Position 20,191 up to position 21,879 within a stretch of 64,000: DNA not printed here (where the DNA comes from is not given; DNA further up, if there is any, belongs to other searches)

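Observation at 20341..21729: Secreted or lipoprotein patatin-like phospholipase in a phage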

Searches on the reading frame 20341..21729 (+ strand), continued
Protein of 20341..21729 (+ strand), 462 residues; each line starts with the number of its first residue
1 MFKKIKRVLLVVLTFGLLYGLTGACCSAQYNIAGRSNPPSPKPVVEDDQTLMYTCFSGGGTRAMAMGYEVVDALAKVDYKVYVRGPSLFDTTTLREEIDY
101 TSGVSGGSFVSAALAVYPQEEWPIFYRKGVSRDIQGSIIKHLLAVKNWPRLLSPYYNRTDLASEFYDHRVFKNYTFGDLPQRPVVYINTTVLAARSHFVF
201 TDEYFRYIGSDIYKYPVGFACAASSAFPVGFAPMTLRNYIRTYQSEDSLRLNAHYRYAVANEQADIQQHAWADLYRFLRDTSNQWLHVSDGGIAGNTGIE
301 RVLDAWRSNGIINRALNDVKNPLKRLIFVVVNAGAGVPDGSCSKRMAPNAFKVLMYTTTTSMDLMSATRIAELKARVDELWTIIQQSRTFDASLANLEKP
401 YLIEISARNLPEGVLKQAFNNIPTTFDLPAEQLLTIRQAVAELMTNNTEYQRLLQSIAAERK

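Call 24: find_related_loci(query=A1, collection=genome_contigs, flank=6000)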
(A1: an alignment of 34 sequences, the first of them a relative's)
Query A1 (462 aa) in genome_contigs; peptide patterns used: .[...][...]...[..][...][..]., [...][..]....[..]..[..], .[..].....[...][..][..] (x = any residue, [..] = any of these).
600 stretches matched a pattern (row limit reached: there are more); 489 encode a relative of the query (tblastn E <= 1e-3); the best 80 are kept; 80 distinct loci.
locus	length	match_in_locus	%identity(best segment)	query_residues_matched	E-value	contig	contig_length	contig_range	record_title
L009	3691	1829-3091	42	34-457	5e-104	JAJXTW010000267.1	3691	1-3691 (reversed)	MAG: Nitrospirae bacterium isolate BP4.bin67 NODE_42043_length_3691_cov_1.290965, whole genome shotgun sequence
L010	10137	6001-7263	36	38-460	6e-81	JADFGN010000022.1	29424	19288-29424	MAG: Candidatus Poribacteria bacterium isolate B30T1B8 B30T1B8_NODE2345, whole genome shotgun sequence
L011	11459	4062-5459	32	1-457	1e-71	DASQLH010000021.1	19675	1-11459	MAG TPA_asm: Chthoniobacterales bacterium isolate SMAG_U11933 k141_5479741, whole genome shotgun sequence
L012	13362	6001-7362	31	7-457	1e-57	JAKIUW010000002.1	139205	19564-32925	MAG: Cocleimonas sp. isolate D100SM.bin.27 NODE_32_length_139205_cov_27.680187, whole genome shotgun sequence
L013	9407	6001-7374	31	2-455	2e-56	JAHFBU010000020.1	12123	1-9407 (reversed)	MAG: Syntrophaceae bacterium isolate nzgw205 NODE_11961_length_12124_cov_3.107806, whole genome shotgun sequence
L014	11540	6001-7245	33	48-459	4e-56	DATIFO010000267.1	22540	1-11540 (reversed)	MAG TPA_asm: Candidatus Methylomirabilis sp. isolate SMAG_U16397 k141_2857108, whole genome shotgun sequence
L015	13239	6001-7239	32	48-460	2e-56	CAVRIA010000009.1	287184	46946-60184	MAG: uncultured bacterium isolate MFD05684.bin.1.163 genome assembly, contig: contig_28793, whole genome shotgun sequenc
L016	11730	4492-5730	32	52-457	5e-55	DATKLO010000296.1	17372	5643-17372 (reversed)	MAG TPA_asm: Steroidobacteraceae bacterium isolate SMAG_U14687 k141_2502184, whole genome shotgun sequence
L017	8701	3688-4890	30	48-453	4e-52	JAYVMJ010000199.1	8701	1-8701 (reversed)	MAG: Verrucomicrobiota bacterium isolate GL61_DN_concoct_121_sub GL61_DN_concoct_121_sub_198, whole genome shotgun seque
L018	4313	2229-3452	31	47-457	9e-52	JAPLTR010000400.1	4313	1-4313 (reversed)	MAG: Verrucomicrobia bacterium isolate LacPavin_0920_WC70_MAG_67_8 LacPavin_0920_WC70_scaffold_14579, whole genome shotg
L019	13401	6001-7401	28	4-460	2e-51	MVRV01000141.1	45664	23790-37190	MAG: Smithella sp. PtaU1.Bin162 A4E71_contig000141, whole genome shotgun sequence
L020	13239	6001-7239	32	52-457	9e-51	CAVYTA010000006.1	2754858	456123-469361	MAG: uncultured Candidatus Rokubacteria bacterium isolate MFD05567.bin.1.1 genome assembly, contig: contig_5942, whole g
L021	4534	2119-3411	30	25-461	6e-51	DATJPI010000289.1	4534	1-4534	MAG TPA_asm: Syntrophales bacterium isolate SMAG_U14909 k141_4806421, whole genome shotgun sequence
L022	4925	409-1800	30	4-457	3e-50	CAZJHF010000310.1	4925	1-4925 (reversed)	MAG TPA_asm: uncultured Desulfobacterales bacterium isolate binchicken_co388_108 genome assembly, contig: NODE_10191_len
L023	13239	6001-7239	30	47-457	8e-50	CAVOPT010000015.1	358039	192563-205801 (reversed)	MAG: uncultured delta proteobacterium isolate MFD00032.bin.1.221 genome assembly, contig: contig_49014, whole genome sho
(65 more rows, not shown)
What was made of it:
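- At least 489 relatives in bacterial species genomes, at 28-42% identity in the 80 loci kept (call 24).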

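Call 26: search_protein_families(library=ncbifam, proteins=[window:20341-21729:+, P0030], max_evalue=0.01)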
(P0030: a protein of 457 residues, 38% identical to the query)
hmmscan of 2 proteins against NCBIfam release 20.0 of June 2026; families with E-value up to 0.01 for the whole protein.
window:20341-21729:+ (462 aa): 0 families

P0030 (457 aa): 0 families

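Call 27: search_protein_families(library=padloc, proteins=[window:20341-21729:+, P0030], max_evalue=0.01)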
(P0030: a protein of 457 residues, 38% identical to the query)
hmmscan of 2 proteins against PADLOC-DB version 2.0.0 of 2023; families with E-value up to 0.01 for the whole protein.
window:20341-21729:+ (462 aa): 1 family
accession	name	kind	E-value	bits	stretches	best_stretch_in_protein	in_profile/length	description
PDLC00758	Effector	-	1.5e-05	22.5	1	57-237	12-172/331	Phospholipase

P0030 (457 aa): 1 family
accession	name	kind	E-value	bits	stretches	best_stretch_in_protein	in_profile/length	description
PDLC00758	Effector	-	0.00015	19.2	1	54-235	10-172/331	Phospholipase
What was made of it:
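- On CBASS phospholipase effector (CapV/CapE): The PADLOC phospholipase model scores only 22.5 bits, E=1.5e-5, over the generic patatin core (call 27)
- There is a weak hit to the PADLOC phospholipase-effector model (E=1.5e-5, call 27).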

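Call 28: search_solved_structures(query=A1, max_evalue=0.01)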
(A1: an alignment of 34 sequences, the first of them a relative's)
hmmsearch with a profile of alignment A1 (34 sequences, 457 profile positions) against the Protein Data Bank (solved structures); distinct sequences matched with E-value up to 0.01: 0.
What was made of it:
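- Tried and rejected: Sequence search of PDB chains (call 28).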

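Call 48: predict_structure(alignment_id=A4)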
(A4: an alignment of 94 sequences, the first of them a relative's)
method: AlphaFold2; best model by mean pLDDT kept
length: 462 residues; sequences in the alignment: 94
mean_pLDDT: 95.3   pTM: 0.93
mean pLDDT of the five models: 95.3, 94.6, 94.5, 94.2, 94.2
residues with pLDDT >= 90: 418; 70-90: 43; 50-70: 1; < 50: 0
segments of 3 or more residues with pLDDT < 50: none
pLDDT, mean of each block of 10 residues (from residue 1): 93 91 80 90 92 97 98 98 90 97 98 98 98 97 94 94 98 98 97 96 97 98 94 97 96 95 95 97 97 91 93 97 98 92 95 92 94 98 95 97 97 97 97 98 98 98 92
secondary structure, 60 per line:
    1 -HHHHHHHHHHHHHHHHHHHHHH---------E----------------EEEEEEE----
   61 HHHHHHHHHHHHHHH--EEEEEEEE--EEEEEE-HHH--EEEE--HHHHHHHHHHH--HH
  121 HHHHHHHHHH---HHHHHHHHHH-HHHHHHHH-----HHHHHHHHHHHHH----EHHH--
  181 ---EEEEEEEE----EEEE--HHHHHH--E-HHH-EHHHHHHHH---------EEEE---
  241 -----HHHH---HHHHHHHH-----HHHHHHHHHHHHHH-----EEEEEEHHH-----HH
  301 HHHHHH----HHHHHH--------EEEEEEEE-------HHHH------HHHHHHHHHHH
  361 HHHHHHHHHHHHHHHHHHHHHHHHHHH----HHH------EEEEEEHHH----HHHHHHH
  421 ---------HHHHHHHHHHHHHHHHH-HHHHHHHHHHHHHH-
elements in order: H2-23 E50-56 H61-75 E78-85 E88-93 E100-103 H106-116 H119-130 H134-143 H145-152 H158-170 E184-191 E196-199 H202-207 H217-224 E234-237 H246-249 H253-260 H266-279 E285-290 H299-306 H311-316 E325-332 H340-343 H350-387 E401-406 H414-420 H430-446 H448-461
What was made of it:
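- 20341..21729 (+): Patatin-like acyl hydrolase / phospholipase gene (462 aa). AF2 pLDDT 95.3 (call 48).
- On Type Vd autotransporter patatin (PlpD/FplA): The protein ends at aa 462 with helices (H350-387, H430-461) and has no barrel (call 48)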

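Call 50: fold_search(model_id=the predicted structure, library=pdb)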
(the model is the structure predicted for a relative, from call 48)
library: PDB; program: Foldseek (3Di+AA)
matches with E <= 10: 202; with E <= 0.001: 26
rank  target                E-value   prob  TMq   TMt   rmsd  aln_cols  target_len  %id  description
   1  9ion_C                5.9e-09  1.00  0.47  0.69   7.0       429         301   13  Cryo-EM structure of cUA bound CapE filament (released 2025-05-21)
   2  9ioq                  7.3e-09  1.00  0.46  0.65   7.2       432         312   13  Crystal structure of CapE bound cUA (released 2025-05-21)
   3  9jek_D                1.2e-08  1.00  0.46  0.60   7.8       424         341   14  Cryo-EM structure of AbCapV tetramer, intermediate form (released 2025-11-19)
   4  9jeh_A                1.2e-08  1.00  0.44  0.57   8.3       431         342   13  Cryo-EM structure of AbCapV dimer, apo form (released 2025-11-19)
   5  8zr9_A                1.9e-08  1.00  0.44  0.57   7.9       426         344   13  Cryo-EM structure of AbCapV filemant bound with 3',3'-cGAMP (released 2025-11-19)
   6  9ion_B                2.8e-08  1.00  0.45  0.67   6.8       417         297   13  Cryo-EM structure of cUA bound CapE filament (released 2025-05-21)
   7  9ion_D                2.8e-08  1.00  0.43  0.63   9.8       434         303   12  Cryo-EM structure of cUA bound CapE filament (released 2025-05-21)
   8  9iom                  3.1e-08  1.00  0.42  0.60   8.9       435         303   14  CapE apo form (released 2025-05-21)
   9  9kej_A                4.3e-08  1.00  0.45  0.58   7.4       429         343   14  Cryo-EM structure of AbCapV S58A filament bound with 3'3'-cGAMP (released 2025-11-12)
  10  4pkb                  4.8e-08  1.00  0.43  0.54   9.0       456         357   10  CRYSTAL STRUCTURE OF PATATIN-17 COMPLEXED WITH METHYL ARACHIDONYL FLUOROPHOSPHONATE (MAFP) (released 2014-10-01)
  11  4pka                  5.1e-08  1.00  0.41  0.51   9.1       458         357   11  Crystal structure of patatin aged with diisopropylphosphorofluoridate (released 2014-10-01)
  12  9ion_A                6.0e-08  1.00  0.44  0.64   9.7       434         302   13  Cryo-EM structure of cUA bound CapE filament (released 2025-05-21)
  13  1oxw_A                9.8e-08  1.00  0.42  0.52   8.6       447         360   13  The Crystal Structure of SeMet Patatin (released 2003-05-27)
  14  1oxw_C                2.1e-07  1.00  0.43  0.53   8.3       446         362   13  The Crystal Structure of SeMet Patatin (released 2003-05-27)
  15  5fya_A                3.2e-07  1.00  0.42  0.71   6.2       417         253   14  Cubic crystal of the native PlpD (released 2016-04-06)
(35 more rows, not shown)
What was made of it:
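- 20341..21729 (+): Foldseek PDB best matches are CapE, CapV, Pat17 and PlpD (call 50).
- On Patatin-like phospholipase family (Pfam PF01734): The top Foldseek PDB hits (26 with E <= 0.001) are patatin-fold or cPLA2-type lipases, including CapE, CapV, Pat17, PlpD, VipD, iPLA2 and cPLA2 (call 50)
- Nearest solved folds are CapE/CapV, Pat17 and PlpD (call 50). The best structural neighbours are CapE and CapV (call 50).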

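Call 54: find_encoding_contigs(protein=P0021, flank=8000, max_places=1)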
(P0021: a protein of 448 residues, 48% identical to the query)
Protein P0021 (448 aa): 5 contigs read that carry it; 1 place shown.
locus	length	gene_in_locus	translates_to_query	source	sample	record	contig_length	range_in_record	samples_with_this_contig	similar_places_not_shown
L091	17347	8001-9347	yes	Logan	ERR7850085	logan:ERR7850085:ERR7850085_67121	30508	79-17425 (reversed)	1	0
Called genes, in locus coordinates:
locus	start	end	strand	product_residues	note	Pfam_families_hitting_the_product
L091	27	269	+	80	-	-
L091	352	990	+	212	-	PF13392:HNH_3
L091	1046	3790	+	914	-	PF00145:DNA_methylase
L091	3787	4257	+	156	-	-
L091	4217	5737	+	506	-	PF04851:ResIII, PF00270:DEAD, PF18766:SWI2_SNF2 (faint), PF00271:Helicase_C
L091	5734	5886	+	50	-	-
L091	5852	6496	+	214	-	-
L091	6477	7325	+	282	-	-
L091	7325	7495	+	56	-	-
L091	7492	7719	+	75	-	-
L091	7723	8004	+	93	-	-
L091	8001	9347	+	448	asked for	PF01734:Patatin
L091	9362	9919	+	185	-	-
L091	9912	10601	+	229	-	PF00551:Formyl_trans_N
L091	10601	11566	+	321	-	PF13524:Glyco_trans_1_2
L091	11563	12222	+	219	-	PF00657:Lipase_GDSL, PF13472:Lipase_GDSL_2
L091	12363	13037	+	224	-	-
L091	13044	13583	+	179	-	-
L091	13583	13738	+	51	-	-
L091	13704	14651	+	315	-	PF01555:N6_N4_Mtase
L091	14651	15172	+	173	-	PF18143:HAD_SAK_2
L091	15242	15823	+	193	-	PF00239:Resolvase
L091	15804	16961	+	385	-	PF12323:HTH_OrfB_IS605, PF01385:OrfB_IS605, PF07282:Cas12f1-like_TNB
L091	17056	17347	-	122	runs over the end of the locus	?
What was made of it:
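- Relative L091 has formyltransferase, glycosyltransferase and GDSL-lipase genes just downstream, which suggests an envelope-modification theme (call 54).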

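Call 55: find_encoding_contigs(protein=P0023, flank=8000, max_places=1)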
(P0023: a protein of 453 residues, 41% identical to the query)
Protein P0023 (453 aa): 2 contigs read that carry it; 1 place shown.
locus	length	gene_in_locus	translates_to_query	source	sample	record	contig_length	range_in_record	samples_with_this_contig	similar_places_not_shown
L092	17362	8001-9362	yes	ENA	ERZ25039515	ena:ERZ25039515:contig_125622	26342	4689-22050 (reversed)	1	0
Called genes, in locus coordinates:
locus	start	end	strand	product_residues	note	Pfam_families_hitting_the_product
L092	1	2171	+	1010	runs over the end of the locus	-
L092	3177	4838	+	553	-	-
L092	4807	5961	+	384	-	-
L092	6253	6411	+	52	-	-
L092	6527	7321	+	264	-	PF03793:PASTA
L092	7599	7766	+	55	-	-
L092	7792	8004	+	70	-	-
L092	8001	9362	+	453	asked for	PF01734:Patatin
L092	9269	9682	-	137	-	-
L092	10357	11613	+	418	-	-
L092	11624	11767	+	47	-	-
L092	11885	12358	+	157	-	-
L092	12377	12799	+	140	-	PF01797:Y1_Tnp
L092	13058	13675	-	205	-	-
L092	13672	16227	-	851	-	PF07719:TPR_2 (faint), PF13174:TPR_6 (faint), PF01464:SLT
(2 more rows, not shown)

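Call 66: fold_search(model_id=the predicted structure, library=viral)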
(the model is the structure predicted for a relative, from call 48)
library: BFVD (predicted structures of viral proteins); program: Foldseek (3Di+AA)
matches with E <= 10: 94; with E <= 0.001: 27
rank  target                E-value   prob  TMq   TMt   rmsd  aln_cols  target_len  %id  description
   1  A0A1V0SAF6            2.5e-08  1.00  0.47  0.64   7.3       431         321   14  Patatin-like phospholipase [Catovirus CTV1]
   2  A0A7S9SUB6            2.6e-08  1.00  0.36  0.49   9.3       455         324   15  PNPLA domain-containing protein [Virus NIOZ-UU159]
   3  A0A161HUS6            1.1e-07  1.00  0.43  0.56   7.3       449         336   14  PNPLA domain-containing protein [Powai lake megavirus]
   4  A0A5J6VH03            1.8e-07  1.00  0.43  0.50  12.2       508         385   15  Patatin-like phospholipase [Megaviridae environmental sample]
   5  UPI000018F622         8.3e-07  1.00  0.39  0.53   8.9       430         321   12  (no name look-up for this kind of identifier)
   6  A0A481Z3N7            1.1e-06  1.00  0.35  0.35  15.8       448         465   12  Patatin-like phospholipase [Mimivirus LCMiAC02]
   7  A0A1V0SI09            3.0e-06  1.00  0.36  0.46  11.8       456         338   11  Patatin-like phospholipase [Klosneuvirus KNV1]
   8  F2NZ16                3.7e-06  1.00  0.35  0.55   8.8       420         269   13  Complete DpAV4 genome [Diadromus pulchellus ascovirus 4a]
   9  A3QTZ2                5.2e-06  1.00  0.37  0.44  10.8       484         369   14  Patatin-like phospholipase-like protein [Oryctes rhinoceros nudivirus]
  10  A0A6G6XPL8            6.4e-06  1.00  0.33  0.47  12.9       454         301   12  (no name in the UniProt tables at hand)
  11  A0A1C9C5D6            1.1e-05  1.00  0.37  0.52   8.4       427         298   12  Putative esterase [Heterosigma akashiwo virus 01]
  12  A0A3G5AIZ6            1.5e-05  1.00  0.41  0.50  14.1       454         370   11  Patatin-like phospholipase [Solumvirus sp.]
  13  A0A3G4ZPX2            2.0e-05  1.00  0.38  0.54   9.2       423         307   11  Patatin-like phospholipase family protein [Barrevirus sp.]
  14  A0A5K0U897            2.0e-05  1.00  0.36  0.42  15.4       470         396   11  Lysophospholipase-like [Yasminevirus sp. GU-2018]
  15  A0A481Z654            2.9e-05  1.00  0.37  0.32  17.2       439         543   10  Patatin-like phospholipase [Pithovirus LCPAC202]
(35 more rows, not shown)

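Call 67: list_cluster_members(proteins=[P0030, P0039, P0029, P0001, P0012])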
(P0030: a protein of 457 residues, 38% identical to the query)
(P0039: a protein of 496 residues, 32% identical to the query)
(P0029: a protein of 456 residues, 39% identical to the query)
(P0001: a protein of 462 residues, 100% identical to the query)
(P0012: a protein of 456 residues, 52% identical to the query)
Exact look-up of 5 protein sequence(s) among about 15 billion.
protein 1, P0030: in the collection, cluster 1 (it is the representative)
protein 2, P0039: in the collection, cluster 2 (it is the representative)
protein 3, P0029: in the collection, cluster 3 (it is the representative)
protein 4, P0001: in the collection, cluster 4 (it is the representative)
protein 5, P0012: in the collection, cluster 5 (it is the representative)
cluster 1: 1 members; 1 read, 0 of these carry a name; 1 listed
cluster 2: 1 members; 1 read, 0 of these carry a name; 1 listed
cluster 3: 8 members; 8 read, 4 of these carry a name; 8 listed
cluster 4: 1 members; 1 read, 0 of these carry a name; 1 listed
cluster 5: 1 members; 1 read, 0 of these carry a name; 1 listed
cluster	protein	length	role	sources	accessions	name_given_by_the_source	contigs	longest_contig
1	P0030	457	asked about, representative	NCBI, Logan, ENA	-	-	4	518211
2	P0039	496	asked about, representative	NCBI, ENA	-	-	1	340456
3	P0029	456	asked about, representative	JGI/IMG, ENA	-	NTE family protein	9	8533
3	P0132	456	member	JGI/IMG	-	NTE family protein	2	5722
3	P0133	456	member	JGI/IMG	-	NTE family protein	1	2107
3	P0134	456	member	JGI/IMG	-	NTE family protein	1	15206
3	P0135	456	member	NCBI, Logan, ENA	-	-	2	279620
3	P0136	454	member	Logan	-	-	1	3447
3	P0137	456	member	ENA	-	-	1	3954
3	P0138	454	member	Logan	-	-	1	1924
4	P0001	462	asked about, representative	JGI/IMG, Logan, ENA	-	-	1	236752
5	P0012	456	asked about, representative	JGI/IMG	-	-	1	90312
